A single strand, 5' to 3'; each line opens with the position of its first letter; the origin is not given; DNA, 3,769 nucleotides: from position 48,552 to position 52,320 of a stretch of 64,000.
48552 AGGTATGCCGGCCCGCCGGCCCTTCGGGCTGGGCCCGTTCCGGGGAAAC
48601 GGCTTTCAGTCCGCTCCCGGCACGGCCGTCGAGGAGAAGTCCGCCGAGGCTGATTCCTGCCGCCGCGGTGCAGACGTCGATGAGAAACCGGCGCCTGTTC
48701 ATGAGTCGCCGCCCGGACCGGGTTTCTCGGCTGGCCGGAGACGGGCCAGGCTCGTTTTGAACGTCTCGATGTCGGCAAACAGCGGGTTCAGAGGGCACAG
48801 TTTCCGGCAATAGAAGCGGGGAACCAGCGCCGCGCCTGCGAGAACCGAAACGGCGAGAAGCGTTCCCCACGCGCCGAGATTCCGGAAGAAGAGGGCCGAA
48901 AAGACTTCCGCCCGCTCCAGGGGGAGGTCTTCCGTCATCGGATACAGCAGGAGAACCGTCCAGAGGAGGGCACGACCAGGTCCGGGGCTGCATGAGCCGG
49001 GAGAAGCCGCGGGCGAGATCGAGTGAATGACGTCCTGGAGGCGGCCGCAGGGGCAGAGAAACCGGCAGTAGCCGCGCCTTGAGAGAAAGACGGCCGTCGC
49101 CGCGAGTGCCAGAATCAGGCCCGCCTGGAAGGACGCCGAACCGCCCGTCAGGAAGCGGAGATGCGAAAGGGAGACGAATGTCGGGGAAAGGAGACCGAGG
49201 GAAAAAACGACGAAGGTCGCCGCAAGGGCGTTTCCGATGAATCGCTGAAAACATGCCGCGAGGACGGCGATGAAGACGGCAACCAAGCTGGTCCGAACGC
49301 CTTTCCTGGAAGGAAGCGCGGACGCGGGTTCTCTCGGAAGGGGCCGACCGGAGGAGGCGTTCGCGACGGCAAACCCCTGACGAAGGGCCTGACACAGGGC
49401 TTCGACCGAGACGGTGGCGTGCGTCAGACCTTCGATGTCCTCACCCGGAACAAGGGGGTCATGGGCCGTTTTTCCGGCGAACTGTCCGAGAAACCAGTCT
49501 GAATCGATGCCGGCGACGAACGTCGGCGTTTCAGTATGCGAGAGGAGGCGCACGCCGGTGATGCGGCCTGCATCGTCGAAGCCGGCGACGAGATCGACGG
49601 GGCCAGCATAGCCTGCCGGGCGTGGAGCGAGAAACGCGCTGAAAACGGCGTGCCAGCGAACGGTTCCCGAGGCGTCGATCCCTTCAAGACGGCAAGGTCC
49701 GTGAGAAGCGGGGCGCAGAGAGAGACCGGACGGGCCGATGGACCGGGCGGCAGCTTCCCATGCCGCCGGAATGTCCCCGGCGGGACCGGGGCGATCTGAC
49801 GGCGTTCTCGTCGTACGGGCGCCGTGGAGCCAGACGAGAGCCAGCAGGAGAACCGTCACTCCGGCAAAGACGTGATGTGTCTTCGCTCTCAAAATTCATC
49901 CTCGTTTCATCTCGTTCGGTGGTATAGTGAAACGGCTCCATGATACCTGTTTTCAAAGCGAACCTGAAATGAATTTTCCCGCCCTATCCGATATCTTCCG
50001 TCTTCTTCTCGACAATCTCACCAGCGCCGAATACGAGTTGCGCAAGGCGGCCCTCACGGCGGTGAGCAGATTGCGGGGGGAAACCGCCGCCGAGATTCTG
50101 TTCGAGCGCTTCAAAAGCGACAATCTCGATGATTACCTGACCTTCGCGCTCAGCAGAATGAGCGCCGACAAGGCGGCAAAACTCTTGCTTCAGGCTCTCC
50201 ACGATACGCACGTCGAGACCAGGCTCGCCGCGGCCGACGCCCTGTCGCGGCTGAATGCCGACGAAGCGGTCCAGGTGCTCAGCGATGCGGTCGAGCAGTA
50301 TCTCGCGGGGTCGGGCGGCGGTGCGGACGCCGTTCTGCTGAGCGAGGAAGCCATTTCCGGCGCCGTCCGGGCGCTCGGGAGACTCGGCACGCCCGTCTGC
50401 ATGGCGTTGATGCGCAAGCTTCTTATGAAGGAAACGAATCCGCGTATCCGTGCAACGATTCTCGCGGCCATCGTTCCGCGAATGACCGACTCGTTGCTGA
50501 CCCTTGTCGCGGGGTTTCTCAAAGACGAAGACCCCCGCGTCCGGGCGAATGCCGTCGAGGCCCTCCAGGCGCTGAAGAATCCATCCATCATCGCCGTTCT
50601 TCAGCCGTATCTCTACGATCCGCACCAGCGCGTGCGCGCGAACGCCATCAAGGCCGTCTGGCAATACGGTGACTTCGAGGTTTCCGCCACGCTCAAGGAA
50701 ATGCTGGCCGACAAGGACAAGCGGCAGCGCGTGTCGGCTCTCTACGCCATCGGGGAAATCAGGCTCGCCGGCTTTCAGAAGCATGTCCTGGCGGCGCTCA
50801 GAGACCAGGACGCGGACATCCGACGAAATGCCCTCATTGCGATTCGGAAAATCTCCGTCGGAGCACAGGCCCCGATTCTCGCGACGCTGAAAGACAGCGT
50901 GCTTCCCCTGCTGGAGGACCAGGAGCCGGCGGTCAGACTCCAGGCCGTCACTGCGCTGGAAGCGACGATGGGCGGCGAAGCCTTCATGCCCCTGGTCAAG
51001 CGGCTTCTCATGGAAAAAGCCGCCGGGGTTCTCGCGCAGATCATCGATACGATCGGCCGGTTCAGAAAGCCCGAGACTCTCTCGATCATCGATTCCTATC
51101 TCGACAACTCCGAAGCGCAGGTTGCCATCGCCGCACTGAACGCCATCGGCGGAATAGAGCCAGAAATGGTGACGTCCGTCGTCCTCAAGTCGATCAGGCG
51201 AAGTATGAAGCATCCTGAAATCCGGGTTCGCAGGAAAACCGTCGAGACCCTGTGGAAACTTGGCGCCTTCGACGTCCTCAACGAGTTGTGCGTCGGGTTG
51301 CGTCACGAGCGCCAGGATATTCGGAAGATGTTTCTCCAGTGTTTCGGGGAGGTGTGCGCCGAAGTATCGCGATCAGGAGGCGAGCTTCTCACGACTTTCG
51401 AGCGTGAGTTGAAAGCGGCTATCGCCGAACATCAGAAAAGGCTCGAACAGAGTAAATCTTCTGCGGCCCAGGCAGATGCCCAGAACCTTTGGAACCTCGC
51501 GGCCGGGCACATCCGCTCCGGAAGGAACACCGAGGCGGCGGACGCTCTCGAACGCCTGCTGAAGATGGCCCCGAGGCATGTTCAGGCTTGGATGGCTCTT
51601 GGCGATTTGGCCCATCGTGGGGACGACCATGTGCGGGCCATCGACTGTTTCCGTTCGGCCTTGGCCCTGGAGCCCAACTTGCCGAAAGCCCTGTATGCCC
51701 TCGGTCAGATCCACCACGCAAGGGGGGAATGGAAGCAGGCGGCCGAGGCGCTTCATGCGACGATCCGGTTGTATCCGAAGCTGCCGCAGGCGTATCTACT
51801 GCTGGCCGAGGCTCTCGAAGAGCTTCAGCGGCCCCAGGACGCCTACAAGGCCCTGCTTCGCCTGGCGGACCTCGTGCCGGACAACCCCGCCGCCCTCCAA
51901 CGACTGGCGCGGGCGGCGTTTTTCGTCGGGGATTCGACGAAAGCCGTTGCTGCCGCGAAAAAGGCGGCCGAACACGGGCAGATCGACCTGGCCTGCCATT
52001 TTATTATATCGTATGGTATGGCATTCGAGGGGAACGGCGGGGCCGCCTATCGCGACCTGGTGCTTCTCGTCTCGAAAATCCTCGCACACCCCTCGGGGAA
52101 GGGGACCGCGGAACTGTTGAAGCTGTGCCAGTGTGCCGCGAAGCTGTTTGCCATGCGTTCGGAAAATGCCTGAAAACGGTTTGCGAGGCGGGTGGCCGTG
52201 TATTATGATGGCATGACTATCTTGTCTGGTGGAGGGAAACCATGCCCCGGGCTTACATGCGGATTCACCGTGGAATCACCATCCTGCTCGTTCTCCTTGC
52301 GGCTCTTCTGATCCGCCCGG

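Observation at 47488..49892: Twin-arginine-signal radical SAM enzyme translationally coupled to a NosR/NapH-like FMN-binding polyferredoxin membrane protein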

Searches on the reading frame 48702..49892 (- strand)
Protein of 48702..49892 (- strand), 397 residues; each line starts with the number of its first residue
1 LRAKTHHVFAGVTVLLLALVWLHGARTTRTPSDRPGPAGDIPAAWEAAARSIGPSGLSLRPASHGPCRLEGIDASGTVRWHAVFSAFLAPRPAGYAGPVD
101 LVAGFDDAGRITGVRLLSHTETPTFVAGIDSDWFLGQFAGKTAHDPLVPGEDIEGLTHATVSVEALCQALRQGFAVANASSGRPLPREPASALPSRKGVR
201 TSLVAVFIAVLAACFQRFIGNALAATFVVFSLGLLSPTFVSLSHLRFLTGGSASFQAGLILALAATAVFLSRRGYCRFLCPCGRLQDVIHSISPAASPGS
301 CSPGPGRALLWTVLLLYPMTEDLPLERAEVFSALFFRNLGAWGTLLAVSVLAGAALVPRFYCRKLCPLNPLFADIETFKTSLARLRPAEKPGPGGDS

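Call 6: search_protein_families(library=pfam, proteins=[window:48702-49892:-], max_evalue=0.01)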
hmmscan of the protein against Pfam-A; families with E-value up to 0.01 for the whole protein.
window:48702-49892:- (397 aa): 2 families
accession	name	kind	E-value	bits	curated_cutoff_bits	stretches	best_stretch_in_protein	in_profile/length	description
PF04205.19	FMN_bind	-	1.8e-10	41.8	22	1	94-172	1-74/77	FMN-binding domain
PF12801.12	Fer4_5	-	6.1e-06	26.5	22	1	261-291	10-39/48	4Fe-4S binding domain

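Call 7: search_protein_families(library=ncbifam, proteins=[window:48702-49892:-], max_evalue=0.01)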
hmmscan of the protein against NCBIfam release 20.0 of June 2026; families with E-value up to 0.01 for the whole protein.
window:48702-49892:- (397 aa): 7 families
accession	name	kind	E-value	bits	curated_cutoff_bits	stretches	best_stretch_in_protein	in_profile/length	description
TIGR01947.1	rnfG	subfamily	1.7e-12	47.8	102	1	91-175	90-183/187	RnfABCDGE type electron transport complex subunit G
NF045876.1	RnfG_DVU2794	exception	6.9e-08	32.2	205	1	93-175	92-177/190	RnfABCDGE type electron transport complex subunit G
NF002519.0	PRK01908.1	equivalog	1.2e-07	31.6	178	1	89-145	95-153/209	electron transport complex subunit RsxG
NF041840.1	rnfG_Methano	equivalog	3.2e-07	30.1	230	1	72-173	81-180/189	Rnf electron transport complex subunit RnfG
TIGR02163.1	napH_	subfamily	9.8e-07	28.5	213.05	1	240-293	140-191/255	NapH/MauN family ferredoxin-type protein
NF046105.1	TransRegNosR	equivalog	4e-06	25.4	1000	0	262-293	486-518/680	transcriptional regulator NosR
NF007013.0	PRK09477.1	equivalog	0.00042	19.5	234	0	240-293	163-214/286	quinol dehydrogenase ferredoxin subunit NapH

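Call 17: find_homologous_proteins(query=window:48702-49892:-, max_evalue=0.00001)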
Query window:48702-49892:- (397 aa): 16 proteins with E <= 0.00001 among 8000 candidates.
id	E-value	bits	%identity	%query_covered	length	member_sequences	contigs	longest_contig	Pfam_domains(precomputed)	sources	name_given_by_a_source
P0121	4.9e-261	884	100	100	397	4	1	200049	PF12801.13,PF04205.20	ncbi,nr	ncbi:MAG TPA: FMN-binding protein [Candidatus Ozemobacteraceae bacterium]|nr:FMN-binding protein [Ca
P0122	1.6e-207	708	80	100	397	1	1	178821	PF12801.13,PF04205.20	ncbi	-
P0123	8.5e-189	646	74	99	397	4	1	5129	PF12801.13,PF04205.20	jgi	-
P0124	3.4e-188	644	76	97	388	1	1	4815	PF12801.13,PF04205.20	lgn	-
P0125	6.5e-180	617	71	97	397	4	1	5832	PF12801.13,PF04205.20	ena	-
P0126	1.1e-174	599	72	95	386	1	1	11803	PF12801.13,PF04205.20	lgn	-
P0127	3.6e-161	555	72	87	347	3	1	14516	PF12801.13,PF04205.20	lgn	-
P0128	4.0e-144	499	60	97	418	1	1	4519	PF12801.13,PF04205.20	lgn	-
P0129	4.1e-141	489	60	96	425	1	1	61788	PF12801.13,PF04205.20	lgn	-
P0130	7.0e-132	458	56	100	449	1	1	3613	PF12801.13,PF04205.20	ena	-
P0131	2.7e-130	453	58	95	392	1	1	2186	PF12801.13,PF04205.20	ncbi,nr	ncbi:MAG TPA: FMN-binding protein, partial [Candidatus Ozemobacteraceae bacterium]|nr:FMN-binding pr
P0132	2.0e-129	450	57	100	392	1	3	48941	PF12801.13,PF04205.20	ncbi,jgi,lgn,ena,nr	ncbi:MAG TPA: FMN-binding protein [Candidatus Ozemobacteraceae bacterium]|nr:FMN-binding protein [Ca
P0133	3.4e-122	427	54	96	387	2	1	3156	PF12801.13,PF04205.20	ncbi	ncbi:MAG TPA: FMN-binding protein, partial [Candidatus Ozemobacteraceae bacterium]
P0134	1.0e-82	297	45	90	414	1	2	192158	PF12801.13,PF04205.20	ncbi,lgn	-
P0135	3.2e-63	232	39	70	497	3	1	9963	PF12801.13,PF04205.20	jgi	jgi:electron transport complex protein RnfG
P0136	1.2e-60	224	37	83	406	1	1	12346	PF12801.13,PF04205.20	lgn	-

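Call 38: search_solved_structures(query=window:48702-49892:-, max_evalue=0.1)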
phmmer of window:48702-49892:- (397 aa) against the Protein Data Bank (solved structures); distinct sequences matched with E-value up to 0.1: 4.
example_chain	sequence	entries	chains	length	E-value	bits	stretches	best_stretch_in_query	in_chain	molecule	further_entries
7zc6_G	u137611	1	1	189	2.8e-09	39.8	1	90-170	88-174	RnfG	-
8rb9_G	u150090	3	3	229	6.6e-05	25.5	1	89-173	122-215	Ion-translocating oxidoreductase complex subunit G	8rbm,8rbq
8ahx_G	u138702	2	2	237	6.8e-05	25.4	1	89-173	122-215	Ion-translocating oxidoreductase complex subunit G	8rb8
9eri_G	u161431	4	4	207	6.9e-05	25.4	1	92-154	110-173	Na(+)-translocating ferredoxin:NAD(+) oxidoreductase complex subunit G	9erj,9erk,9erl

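Call 49: find_related_loci(query=A2, collection=metagenome_contigs, flank=4000)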
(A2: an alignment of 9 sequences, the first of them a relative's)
Query A2 (397 aa) in metagenome_contigs; peptide patterns used: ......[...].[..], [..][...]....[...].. (x = any residue, [..] = any of these).
333 stretches matched a pattern; 18 encode a relative of the query (tblastn E <= 1e-3); 18 distinct loci.
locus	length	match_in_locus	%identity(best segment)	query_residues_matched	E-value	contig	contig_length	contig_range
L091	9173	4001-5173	57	1-396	2e-108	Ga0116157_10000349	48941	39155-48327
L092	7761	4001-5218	38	12-384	9e-81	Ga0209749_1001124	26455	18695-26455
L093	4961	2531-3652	39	14-379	2e-70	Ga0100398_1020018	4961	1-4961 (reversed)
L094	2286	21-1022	39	57-379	1e-68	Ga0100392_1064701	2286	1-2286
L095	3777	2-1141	33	11-379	3e-63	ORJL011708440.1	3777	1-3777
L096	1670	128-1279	26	2-373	2e-23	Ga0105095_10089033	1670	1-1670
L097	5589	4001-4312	31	86-185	2e-13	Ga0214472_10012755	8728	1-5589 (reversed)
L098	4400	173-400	37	94-174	2e-11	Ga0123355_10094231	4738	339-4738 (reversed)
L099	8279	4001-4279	31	94-191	3e-9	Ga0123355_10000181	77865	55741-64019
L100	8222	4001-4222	32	94-171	1e-8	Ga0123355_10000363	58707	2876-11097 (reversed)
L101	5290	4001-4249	31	94-171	8e-7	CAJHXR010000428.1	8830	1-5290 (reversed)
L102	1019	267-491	33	72-141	1e-6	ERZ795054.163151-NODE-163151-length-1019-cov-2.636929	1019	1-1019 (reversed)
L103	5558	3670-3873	34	101-183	3e-6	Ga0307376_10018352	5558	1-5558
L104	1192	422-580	42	93-144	6e-6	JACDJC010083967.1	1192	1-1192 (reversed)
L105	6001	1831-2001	35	93-153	1e-5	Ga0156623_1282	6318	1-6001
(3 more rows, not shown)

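Call 65: predict_structure(alignment_id=A2)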
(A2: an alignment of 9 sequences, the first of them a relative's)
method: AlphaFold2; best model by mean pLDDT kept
length: 397 residues; sequences in the alignment: 9
mean_pLDDT: 54.9   pTM: 0.40
mean pLDDT of the five models: 54.9, 51.5, 51.4, 51.4, 50.6
residues with pLDDT >= 90: 14; 70-90: 92; 50-70: 86; < 50: 205
segments of 3 or more residues with pLDDT < 50: 1-4, 23-38, 122-125, 154-158, 182-199, 233-254, 256-261, 263-291, 293-342, 356-380, 386-397
pLDDT, mean of each block of 10 residues (from residue 1): 44 54 41 40 85 86 82 87 86 73 88 84 56 78 63 49 75 78 38 36 60 64 55 43 38 45 45 36 44 37 37 42 29 40 50 45 36 41 46 34
secondary structure, 60 per line:
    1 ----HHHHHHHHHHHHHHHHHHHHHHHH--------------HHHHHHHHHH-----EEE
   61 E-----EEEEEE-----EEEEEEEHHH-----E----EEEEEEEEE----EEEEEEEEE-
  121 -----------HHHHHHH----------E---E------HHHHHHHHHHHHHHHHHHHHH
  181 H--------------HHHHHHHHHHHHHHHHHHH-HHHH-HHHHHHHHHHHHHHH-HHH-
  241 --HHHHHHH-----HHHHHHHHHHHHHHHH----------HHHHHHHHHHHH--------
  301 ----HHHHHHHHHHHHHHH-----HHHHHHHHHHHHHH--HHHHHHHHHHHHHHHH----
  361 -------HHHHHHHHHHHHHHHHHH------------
elements in order: H5-28 H43-52 E58-61 E67-72 E78-84 E98-106 E111-119 H132-138 H160-181 H196-214 H216-219 H221-235 H243-249 H255-270 H281-292 H305-319 H325-338 H341-356 H368-385

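Call 71: search_protein_representatives(alignment_id=A2)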
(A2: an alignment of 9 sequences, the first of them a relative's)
Query: 9 sequences, 409 profile positions. Proteins with E-value up to 0.001 (for the whole library): 8479; up to 1e-10: 2734; up to 1e-30: 267. The best 150 are listed.
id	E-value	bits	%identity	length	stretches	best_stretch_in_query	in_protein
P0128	9.4e-172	588.2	-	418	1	1-408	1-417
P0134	2.5e-171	586.8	-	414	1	2-406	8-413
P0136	1.7e-155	534.6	-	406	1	11-407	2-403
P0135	1.2e-153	528.6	-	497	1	2-406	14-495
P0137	5.8e-124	430.8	-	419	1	12-393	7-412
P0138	1.9e-115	402.8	-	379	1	33-404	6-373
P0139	2.1e-115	402.6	-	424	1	11-395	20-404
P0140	1.5e-113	396.6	-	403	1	13-395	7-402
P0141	1.7e-106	373.3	-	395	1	11-395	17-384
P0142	8.4e-103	361.1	-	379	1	44-406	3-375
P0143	6.4e-99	348.3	-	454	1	15-401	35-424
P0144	1.2e-98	347.4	-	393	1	8-398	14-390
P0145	3.1e-96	339.5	-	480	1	67-398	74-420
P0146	1.3e-95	337.4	-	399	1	13-397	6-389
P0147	1.6e-95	337.1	-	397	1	39-400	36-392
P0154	5.5e-77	276.1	-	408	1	14-403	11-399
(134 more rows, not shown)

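Call 72: find_encoding_contigs(protein=P0154, flank=4000, max_places=2)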
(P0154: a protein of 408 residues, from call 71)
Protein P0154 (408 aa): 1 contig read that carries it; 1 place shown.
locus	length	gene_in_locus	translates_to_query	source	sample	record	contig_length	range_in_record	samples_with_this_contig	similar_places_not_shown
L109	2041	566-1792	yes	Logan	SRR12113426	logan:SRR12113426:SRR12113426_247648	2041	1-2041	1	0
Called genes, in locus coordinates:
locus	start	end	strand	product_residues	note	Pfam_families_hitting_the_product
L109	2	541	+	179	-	?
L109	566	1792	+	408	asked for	PF04205:FMN_bind, PF12801:Fer4_5 (weak)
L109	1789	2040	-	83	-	?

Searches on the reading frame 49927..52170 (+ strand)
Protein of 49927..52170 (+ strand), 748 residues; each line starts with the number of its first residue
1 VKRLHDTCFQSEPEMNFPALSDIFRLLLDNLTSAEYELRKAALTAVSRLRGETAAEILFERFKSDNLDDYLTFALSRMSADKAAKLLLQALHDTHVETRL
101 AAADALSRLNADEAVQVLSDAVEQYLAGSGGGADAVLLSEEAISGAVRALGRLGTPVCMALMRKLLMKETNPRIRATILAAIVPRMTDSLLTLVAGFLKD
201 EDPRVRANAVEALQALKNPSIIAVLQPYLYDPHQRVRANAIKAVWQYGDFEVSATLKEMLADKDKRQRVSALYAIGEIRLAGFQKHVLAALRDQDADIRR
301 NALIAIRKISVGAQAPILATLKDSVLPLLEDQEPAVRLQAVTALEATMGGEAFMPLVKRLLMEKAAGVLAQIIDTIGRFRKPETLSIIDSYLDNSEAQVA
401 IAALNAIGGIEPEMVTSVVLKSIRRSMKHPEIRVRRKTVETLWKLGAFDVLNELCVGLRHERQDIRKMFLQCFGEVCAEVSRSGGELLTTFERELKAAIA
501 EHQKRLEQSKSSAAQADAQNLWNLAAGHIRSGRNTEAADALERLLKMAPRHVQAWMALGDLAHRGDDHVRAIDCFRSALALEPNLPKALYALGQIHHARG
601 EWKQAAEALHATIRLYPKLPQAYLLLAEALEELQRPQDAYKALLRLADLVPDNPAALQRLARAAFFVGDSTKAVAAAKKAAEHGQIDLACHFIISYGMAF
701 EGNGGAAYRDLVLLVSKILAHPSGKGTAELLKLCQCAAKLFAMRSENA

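Call 82: search_protein_families(library=ncbifam, proteins=[window:49927-52170:+], max_evalue=0.00001)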
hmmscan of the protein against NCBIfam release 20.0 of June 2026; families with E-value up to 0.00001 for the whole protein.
window:49927-52170:+ (748 aa): 15 families
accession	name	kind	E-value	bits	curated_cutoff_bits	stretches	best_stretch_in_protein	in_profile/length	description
NF045915.1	PhycobilmeDegNblB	equivalog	4.4e-17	62.3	300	2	255-452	5-195/214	phycobilisome degradation protein NblB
TIGR02917.1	PEP_TPR_lipo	equivalog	6.6e-16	57.4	312.2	1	504-682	486-663/899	XrtA/PEP-CTERM system TPR-repeat protein PrsT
TIGR02552.1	LcrH_SycD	equivalog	7.2e-13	48.4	104.8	1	515-617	15-117/136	SycD/LcrH family type III secretion system chaperone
NF040959.1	MamA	equivalog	1e-12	48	200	1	522-682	41-201/204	magnetosome protein MamA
NF010374.0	PRK13800.1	equivalog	1.9e-12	46.3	1196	1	168-466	607-888/898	fumarate reductase/succinate dehydrogenase flavoprotein subunit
TIGR02521.1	type_IV_pilW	equivalog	3.3e-11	43.2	154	1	507-679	20-194/234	type IV pilus biogenesis/stability protein PilW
TIGR02270.1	TIGR02270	subfamily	4.1e-11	42.6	206.8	1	82-306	54-262/410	TIGR02270 family protein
NF033920.0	C39_PA2778_fam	equivalog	9.8e-11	41.5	150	1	509-615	147-253/255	PA2778 family cysteine peptidase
NF058502.1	phyc_lyase_CpcE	equivalog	3e-10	40.1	330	0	209-279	136-207/260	C-phycocyanin alpha-cysteine-84 phycocyanobilin lyase subunit CpcE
NF008757.0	PRK11788.1-5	equivalog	3.6e-10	39.5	363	1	492-645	154-307/388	lipopolysaccharide assembly protein LapB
NF045662.1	DVU0298_fam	equivalog_domain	2.5e-08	33.7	75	0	283-363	104-187/213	DVU0298 family protein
TIGR03939.1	PGA_TPR_OMP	equivalog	1.2e-07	30.4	366.65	1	527-625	404-502/800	poly-beta-1,6 N-acetyl-D-glucosamine export porin PgaA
TIGR00540.1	TPR_hemY_coli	hypoth_equivalog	1.2e-06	27.5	142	1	567-641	307-380/385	heme biosynthesis-associated TPR protein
NF058505.1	phyc_lyase_CpeY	equivalog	1.6e-06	27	600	0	43-123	292-380/419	C-phycoerythrin alpha-cysteine-82 phycoerythrobilin lyase CpeY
TIGR02795.1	tol_pal_ybgF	equivalog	3e-06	27.8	90.1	0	582-658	35-114/119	tol-pal system protein YbgF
